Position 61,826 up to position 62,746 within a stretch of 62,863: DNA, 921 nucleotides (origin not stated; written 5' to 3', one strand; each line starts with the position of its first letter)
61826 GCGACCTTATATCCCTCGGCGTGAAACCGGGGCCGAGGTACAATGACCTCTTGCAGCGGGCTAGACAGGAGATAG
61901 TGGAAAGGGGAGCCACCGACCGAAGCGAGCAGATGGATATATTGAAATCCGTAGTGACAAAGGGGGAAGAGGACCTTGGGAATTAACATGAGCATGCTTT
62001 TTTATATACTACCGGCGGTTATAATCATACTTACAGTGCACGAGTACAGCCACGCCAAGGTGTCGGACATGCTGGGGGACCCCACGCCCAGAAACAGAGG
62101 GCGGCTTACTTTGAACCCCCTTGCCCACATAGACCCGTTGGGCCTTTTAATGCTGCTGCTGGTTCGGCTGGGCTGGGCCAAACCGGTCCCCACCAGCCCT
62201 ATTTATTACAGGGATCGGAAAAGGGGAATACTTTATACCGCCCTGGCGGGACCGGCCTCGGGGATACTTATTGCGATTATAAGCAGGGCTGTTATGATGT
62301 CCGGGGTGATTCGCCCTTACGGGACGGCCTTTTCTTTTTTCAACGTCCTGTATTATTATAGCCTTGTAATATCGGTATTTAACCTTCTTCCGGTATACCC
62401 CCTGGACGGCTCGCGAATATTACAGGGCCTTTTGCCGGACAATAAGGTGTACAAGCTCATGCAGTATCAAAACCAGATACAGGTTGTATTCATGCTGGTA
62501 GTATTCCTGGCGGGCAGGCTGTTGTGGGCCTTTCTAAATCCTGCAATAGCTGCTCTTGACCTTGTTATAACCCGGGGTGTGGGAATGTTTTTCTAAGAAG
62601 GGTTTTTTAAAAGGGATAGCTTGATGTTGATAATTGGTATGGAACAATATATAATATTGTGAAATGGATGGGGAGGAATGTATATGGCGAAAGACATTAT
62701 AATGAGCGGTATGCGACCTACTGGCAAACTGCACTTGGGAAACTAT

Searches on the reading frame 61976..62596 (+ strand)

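Call 60: search_protein_families(library=pfam, proteins=[window:61976-62596:+], max_evalue=0.00001)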
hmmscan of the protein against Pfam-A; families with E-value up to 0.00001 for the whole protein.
window:61976-62596:+ (206 aa): 1 family
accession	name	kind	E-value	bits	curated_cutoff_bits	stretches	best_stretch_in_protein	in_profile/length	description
PF02163.28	Peptidase_M50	-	1.2e-11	44.8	27.2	1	118-175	159-220/221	Peptidase family M50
